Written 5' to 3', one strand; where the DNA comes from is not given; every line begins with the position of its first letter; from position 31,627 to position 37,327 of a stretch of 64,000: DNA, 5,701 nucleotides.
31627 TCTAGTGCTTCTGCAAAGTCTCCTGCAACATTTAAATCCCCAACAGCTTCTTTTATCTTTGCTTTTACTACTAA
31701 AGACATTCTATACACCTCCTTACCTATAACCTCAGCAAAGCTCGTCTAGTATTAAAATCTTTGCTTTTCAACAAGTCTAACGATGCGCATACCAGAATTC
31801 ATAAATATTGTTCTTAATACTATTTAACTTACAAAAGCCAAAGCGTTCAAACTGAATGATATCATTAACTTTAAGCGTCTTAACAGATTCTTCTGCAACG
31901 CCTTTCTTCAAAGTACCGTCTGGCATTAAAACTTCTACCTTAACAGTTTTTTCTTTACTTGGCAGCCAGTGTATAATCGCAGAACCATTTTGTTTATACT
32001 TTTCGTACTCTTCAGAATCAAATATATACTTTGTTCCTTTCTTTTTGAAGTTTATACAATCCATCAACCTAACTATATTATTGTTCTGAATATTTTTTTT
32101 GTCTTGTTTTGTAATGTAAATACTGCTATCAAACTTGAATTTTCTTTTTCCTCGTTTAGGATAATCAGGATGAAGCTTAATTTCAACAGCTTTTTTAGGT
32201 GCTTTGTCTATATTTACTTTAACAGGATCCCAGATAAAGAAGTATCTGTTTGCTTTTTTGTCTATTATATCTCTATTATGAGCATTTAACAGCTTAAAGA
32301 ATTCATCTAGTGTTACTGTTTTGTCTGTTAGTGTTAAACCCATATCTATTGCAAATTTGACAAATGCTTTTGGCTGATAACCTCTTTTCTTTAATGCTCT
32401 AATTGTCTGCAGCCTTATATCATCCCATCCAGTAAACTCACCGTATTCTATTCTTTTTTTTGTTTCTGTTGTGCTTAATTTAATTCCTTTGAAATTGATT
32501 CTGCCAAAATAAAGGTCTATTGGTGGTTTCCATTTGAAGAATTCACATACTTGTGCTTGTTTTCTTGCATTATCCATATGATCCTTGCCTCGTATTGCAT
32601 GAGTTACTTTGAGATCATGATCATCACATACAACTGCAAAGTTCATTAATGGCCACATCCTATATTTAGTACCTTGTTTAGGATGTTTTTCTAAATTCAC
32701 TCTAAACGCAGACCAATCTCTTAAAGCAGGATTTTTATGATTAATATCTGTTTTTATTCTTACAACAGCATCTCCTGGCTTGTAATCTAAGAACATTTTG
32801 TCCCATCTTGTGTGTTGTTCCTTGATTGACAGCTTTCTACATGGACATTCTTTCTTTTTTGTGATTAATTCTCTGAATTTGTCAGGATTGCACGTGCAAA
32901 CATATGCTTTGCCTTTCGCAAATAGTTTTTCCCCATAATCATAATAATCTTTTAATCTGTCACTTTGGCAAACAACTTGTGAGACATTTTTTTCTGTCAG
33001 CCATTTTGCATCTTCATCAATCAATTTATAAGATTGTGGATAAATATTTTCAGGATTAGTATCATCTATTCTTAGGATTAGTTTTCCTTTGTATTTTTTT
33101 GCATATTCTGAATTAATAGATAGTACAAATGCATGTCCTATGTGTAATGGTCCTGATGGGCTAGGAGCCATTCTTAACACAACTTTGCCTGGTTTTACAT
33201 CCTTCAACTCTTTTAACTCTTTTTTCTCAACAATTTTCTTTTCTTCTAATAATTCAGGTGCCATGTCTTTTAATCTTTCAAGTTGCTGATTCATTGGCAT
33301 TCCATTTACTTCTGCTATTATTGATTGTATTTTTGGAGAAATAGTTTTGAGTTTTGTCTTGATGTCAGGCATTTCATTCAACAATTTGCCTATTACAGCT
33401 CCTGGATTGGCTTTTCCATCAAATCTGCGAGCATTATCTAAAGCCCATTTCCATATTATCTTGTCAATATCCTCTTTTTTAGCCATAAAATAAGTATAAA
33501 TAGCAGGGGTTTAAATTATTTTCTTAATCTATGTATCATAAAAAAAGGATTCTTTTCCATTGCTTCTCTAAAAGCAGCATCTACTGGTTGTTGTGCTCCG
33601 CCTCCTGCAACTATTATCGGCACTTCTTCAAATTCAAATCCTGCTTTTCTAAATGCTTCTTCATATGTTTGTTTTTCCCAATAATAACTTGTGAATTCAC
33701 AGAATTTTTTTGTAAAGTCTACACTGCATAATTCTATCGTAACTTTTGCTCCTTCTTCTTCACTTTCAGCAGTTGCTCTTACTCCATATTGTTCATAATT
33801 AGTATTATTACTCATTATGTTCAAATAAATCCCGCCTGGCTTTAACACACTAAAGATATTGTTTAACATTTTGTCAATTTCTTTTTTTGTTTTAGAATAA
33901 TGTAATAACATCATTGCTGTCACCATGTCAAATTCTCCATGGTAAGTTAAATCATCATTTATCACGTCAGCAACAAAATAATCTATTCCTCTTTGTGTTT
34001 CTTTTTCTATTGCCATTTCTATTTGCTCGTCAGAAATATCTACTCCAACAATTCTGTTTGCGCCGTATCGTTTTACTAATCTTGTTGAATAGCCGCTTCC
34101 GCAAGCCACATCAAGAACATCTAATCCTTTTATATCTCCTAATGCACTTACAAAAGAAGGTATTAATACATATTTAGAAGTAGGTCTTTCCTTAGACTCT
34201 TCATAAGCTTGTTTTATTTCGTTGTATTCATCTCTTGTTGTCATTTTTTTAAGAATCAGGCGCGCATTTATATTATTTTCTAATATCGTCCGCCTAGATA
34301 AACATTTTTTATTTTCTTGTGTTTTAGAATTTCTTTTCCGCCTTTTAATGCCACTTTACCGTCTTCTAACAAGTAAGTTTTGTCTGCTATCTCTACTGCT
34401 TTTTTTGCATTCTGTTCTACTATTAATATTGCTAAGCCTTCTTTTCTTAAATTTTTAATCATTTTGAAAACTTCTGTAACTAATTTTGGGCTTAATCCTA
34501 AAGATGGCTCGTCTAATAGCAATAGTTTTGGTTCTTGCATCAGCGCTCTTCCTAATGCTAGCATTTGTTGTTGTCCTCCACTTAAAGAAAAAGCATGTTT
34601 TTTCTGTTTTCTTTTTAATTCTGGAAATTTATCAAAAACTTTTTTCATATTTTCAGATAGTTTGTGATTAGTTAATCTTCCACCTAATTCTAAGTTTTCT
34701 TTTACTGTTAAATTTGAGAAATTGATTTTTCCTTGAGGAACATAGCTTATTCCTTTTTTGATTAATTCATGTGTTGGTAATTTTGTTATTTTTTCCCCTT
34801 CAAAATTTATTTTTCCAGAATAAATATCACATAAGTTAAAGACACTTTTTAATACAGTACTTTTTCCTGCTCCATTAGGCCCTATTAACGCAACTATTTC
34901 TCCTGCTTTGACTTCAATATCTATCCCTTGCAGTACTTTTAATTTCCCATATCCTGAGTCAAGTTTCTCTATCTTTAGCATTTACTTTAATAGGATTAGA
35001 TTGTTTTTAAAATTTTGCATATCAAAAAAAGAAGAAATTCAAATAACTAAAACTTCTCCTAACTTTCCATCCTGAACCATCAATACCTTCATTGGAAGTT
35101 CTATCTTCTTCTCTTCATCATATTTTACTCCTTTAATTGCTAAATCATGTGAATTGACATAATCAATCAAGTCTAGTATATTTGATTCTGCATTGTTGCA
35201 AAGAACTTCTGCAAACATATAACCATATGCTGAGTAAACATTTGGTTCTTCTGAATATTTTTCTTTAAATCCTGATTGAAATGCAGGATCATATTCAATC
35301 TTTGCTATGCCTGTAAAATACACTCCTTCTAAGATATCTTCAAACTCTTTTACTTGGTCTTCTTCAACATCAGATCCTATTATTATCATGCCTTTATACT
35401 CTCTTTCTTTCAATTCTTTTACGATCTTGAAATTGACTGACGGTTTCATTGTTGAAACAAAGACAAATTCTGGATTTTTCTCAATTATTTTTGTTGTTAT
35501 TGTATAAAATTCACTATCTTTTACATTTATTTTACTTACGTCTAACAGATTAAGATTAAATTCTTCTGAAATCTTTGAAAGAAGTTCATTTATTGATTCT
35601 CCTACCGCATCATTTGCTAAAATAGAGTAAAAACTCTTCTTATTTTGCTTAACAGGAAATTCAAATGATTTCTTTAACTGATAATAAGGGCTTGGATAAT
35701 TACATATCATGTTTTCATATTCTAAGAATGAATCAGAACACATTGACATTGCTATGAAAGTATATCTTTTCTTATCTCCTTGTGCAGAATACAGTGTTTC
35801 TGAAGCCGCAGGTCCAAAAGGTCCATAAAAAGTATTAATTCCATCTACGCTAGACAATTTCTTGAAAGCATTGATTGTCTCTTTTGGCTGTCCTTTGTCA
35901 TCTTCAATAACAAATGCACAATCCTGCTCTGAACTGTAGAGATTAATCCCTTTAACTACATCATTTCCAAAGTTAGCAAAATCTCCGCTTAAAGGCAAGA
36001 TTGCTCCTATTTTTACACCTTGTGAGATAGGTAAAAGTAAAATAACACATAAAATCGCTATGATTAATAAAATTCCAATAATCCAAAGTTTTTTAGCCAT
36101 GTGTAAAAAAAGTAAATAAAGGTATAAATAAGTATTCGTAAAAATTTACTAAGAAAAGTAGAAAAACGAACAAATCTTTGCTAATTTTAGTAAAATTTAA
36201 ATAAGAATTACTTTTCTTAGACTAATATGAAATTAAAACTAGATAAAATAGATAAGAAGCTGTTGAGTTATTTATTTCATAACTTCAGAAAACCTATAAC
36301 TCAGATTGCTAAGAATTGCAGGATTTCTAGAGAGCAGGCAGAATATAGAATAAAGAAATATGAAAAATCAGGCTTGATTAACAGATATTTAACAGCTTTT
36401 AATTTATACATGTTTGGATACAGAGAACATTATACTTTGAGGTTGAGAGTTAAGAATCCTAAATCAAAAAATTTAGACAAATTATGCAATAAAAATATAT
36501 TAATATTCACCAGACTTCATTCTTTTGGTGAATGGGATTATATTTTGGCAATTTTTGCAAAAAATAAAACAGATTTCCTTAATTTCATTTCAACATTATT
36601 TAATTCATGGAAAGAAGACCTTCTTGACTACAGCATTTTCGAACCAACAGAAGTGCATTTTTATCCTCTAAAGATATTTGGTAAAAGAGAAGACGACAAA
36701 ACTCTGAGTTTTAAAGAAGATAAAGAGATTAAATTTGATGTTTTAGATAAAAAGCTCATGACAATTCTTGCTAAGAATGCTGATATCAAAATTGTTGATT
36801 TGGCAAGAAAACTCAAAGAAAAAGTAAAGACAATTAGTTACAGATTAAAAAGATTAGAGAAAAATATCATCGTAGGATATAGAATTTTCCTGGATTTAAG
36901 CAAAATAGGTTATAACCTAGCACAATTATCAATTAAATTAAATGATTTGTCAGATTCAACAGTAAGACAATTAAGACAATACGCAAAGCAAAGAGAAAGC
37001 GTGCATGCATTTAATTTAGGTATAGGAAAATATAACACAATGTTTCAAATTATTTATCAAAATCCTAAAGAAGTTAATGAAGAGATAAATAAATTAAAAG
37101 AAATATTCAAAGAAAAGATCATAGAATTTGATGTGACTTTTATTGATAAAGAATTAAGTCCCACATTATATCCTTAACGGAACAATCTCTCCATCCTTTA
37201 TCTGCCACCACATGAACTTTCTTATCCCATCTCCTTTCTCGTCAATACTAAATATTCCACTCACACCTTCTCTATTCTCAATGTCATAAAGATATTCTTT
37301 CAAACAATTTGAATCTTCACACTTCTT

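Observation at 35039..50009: Array of six LivK-like binding-protein and regulator cassettes around a single ABC transporter core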

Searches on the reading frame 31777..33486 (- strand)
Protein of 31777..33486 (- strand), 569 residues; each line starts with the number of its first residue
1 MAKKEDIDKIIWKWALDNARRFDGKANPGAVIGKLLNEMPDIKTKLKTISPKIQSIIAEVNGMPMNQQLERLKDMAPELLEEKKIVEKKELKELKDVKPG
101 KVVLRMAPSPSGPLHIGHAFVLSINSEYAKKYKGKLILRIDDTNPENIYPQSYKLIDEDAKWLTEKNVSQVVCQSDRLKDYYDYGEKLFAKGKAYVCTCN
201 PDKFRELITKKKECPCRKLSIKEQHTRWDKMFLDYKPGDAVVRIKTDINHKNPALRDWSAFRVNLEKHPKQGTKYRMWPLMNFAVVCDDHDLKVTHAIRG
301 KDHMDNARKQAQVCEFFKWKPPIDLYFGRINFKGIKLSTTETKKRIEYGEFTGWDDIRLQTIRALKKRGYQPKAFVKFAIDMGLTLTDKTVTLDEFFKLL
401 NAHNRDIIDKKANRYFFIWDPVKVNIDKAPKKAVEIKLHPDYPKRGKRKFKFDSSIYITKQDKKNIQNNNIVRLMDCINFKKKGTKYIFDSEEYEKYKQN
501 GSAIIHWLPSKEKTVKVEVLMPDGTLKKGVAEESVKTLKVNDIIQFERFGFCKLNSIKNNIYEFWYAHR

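Call 5: search_protein_families(library=pfam, proteins=[window:31777-33486:-], max_evalue=0.001)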
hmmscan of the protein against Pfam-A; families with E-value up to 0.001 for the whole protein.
window:31777-33486:- (569 aa): 4 families
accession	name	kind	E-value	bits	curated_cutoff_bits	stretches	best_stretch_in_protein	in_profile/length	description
PF00749.27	tRNA-synt_1c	-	7e-65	219.4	23.4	1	101-391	1-298/314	tRNA synthetases class I (E and Q), catalytic domain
PF03950.23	tRNA-synt_1c_C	-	3.2e-19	69.4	23.9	1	412-484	1-75/91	tRNA synthetases class I (E and Q), anti-codon binding domain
PF20974.2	tRNA-synt_1c_C2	-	1.9e-10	41.7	23.9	1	504-553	1-67/69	tRNA synthetases class I (E and Q), anti-codon binding domain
PF01921.24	tRNA-synt_1f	-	0.00078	18.9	27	0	292-336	233-282/360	tRNA synthetases class I (K)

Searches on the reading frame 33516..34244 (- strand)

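Call 5: search_protein_families(library=pfam, proteins=[window:33516-34244:-], max_evalue=0.001)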
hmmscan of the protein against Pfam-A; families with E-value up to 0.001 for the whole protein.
window:33516-34244:- (242 aa): 13 families
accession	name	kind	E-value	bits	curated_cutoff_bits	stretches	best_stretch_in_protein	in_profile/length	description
PF13649.12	Methyltransf_25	-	2.2e-19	70.3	27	1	43-138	1-97/97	Methyltransferase domain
PF08241.18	Methyltransf_11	-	1.8e-17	64.2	21.2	1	44-140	1-93/95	Methyltransferase domain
PF13847.12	Methyltransf_31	-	6.5e-15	55.5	27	1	39-157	3-120/145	Methyltransferase domain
PF08242.18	Methyltransf_12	-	1.3e-13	52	30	1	44-139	1-97/98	Methyltransferase domain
PF13489.12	Methyltransf_23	-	1.4e-13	51.3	27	1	32-207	13-163/164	Methyltransferase domain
PF03291.22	mRNA_G-N7_MeTrfase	-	2.3e-12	47.1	26.6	1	24-190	45-224/315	mRNA (guanine-N(7))-methyltransferase domain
PF01209.24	Ubie_methyltran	-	1.3e-09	38.2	20.1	1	35-153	43-162/233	ubiE/COQ5 methyltransferase family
PF05401.17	NodS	-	1.9e-07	31.6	24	1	35-161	39-163/201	Nodulation protein S (NodS)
PF02353.26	CMAS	-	9.4e-07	28.8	27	1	39-148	62-170/273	Mycolic acid cyclopropane synthetase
PF06325.19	PrmA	-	7.5e-06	26.1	22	1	41-140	163-256/296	Ribosomal protein L11 methyltransferase (PrmA)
PF05175.20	MTS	-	6.8e-05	23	23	1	32-153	24-149/170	Methyltransferase small domain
PF03848.20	TehB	-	0.00012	22.1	20.4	1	32-148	23-138/193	Tellurite resistance protein TehB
PF08003.17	Methyltransf_9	-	0.00017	21.1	23.8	1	34-137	110-212/315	Protein of unknown function (DUF1698)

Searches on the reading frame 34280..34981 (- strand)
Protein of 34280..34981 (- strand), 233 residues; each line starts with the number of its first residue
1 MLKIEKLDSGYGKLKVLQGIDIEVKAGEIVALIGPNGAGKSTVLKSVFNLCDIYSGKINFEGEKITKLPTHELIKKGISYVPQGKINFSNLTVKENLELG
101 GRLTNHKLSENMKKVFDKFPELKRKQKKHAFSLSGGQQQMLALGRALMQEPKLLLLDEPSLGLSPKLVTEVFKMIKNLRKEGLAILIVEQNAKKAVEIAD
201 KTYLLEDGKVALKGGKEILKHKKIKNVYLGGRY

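Call 4: search_protein_families(library=pfam, proteins=[window:34280-34981:-], max_evalue=0.001)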
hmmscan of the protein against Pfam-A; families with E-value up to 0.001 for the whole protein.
window:34280-34981:- (233 aa): 5 families
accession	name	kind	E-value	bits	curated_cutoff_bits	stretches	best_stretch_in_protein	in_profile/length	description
PF00005.33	ABC_tran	-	7.9e-34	117.6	25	1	17-160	1-136/137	ABC transporter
PF13304.12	AAA_21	-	3e-14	54.2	27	2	29-110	1-83/304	AAA domain, putative AbiEii toxin, Type IV TA system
PF02463.25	SMC_N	-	1.1e-07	32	40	1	28-202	25-208/220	RecF/RecN/SMC N terminal domain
PF13401.12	AAA_22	-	0.00023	21.9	27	1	28-185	6-118/130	AAA domain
PF13555.12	AAA_29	-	0.00079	19.6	27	0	20-45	15-40/61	P-loop containing region of AAA domain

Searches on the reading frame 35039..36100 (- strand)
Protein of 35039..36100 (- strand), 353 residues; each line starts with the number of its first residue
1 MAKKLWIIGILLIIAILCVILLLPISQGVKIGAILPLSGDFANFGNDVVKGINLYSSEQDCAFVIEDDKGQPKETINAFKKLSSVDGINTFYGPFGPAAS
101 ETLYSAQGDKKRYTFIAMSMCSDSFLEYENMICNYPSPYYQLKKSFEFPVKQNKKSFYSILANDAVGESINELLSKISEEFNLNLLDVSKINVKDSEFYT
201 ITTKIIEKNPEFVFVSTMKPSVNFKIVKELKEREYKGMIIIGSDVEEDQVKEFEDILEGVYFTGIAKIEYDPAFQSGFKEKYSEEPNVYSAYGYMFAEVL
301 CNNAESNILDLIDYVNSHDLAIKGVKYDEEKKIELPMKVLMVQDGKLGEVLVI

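Call 4: search_protein_families(library=pfam, proteins=[window:35039-36100:-], max_evalue=0.001)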
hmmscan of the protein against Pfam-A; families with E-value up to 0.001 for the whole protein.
window:35039-36100:- (353 aa): 2 families
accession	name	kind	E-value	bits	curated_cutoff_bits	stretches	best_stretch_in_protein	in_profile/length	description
PF13458.12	Peripla_BP_6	-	3.7e-24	86.4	31.7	1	29-300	2-289/343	Periplasmic binding protein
PF01094.35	ANF_receptor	-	0.00025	20.6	25.4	1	60-260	24-236/353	Receptor family ligand binding region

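Call 14: search_protein_families(library=ncbifam, proteins=[window:35039-36100:-], max_evalue=0.001)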
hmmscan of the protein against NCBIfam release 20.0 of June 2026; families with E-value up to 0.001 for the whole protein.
window:35039-36100:- (353 aa): 0 families

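Call 78: search_protein_representatives(protein=window:35039-36100:-)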
Query: 353 residues. Proteins with E-value up to 0.001 (for the whole library): 2336; up to 1e-10: 271; up to 1e-30: 28. The best 150 are listed.
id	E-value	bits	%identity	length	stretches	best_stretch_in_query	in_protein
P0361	2.1e-112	392.0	56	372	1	1-352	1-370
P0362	4.6e-94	331.7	47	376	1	10-352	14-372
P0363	3.4e-87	309.1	47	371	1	17-350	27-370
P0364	1.8e-78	280.5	55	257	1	1-238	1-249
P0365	4.4e-78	279.2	44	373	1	24-349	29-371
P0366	2.8e-75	270.0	40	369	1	3-352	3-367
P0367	1.4e-66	241.4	45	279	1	3-259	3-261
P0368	2.0e-66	240.9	40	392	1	27-348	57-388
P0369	9.3e-66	238.7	39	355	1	10-348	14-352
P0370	5.0e-60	219.8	35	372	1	22-347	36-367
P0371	6.0e-58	213.0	36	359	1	7-348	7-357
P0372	6.3e-56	206.4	43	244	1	120-350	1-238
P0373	1.7e-54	201.7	33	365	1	12-347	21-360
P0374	2.7e-54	201.0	33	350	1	11-347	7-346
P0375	7.5e-50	186.4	35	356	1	25-347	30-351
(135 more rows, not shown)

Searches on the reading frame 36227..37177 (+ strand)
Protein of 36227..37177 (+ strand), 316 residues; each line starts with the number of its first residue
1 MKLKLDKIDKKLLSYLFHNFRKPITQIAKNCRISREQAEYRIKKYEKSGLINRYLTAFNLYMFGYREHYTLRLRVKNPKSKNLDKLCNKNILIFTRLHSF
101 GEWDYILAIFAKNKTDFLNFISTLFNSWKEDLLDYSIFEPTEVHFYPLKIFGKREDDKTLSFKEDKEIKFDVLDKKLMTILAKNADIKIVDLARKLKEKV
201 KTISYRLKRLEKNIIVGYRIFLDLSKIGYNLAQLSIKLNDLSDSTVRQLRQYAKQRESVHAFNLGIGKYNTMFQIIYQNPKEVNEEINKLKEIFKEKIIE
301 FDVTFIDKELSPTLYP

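Call 5: search_protein_families(library=pfam, proteins=[window:36227-37177:+], max_evalue=0.001)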
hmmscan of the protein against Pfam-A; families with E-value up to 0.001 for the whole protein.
window:36227-37177:+ (316 aa): 5 families
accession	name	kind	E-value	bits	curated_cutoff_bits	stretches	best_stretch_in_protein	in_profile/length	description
PF13404.12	HTH_AsnC-type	-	1.2e-15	57.5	27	2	5-46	1-42/42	AsnC-type helix-turn-helix domain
PF13412.12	HTH_24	-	1.9e-15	56.6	21.9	2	5-51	1-47/48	Winged helix-turn-helix DNA-binding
PF01047.28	MarR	-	7.3e-06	26.2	24.6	0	177-213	8-44/59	MarR family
PF13384.12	HTH_23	-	7.1e-05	22.9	24.6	0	15-50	12-46/50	Homeodomain-like domain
PF12840.13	HTH_20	-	0.00048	20.5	27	0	191-212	23-44/51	Helix-turn-helix domain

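Call 14: search_protein_families(library=ncbifam, proteins=[window:36227-37177:+], max_evalue=0.001)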
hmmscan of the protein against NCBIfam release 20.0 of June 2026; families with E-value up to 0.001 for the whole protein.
window:36227-37177:+ (316 aa): 7 families
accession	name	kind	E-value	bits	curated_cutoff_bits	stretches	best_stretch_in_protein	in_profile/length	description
NF008384.0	PRK11179.1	equivalog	5.3e-15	55.5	227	2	166-293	3-131/153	transcriptional regulator AsnC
NF041396.1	TranRegLrp_Halo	equivalog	2.8e-14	53.2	190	2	170-290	3-122/149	HTH-type transcriptional regulator Lrp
NF053758.1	ChrTpTrnRegChrS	equivalog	3.1e-13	49.8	250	2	3-66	10-73/158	chromate efflux transcriptional regulator ChrS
NF040820.1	trans_reg_LrpA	equivalog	5.8e-13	48.9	250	2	171-287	3-118/141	HTH-type transcriptional regulator LrpA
NF040947.1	trans_reg_LysM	equivalog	8.3e-11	41.8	180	1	5-58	1-54/136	HTH-type transcriptional regulator LysM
NF008370.0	PRK11169.1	equivalog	2.7e-09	36.9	233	1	165-270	7-114/164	leucine-responsive transcriptional regulator Lrp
NF040708.3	Siroheme_Dcarb_AhbA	equivalog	6.8e-05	22.7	140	0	20-89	15-83/144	siroheme decarboxylase subunit alpha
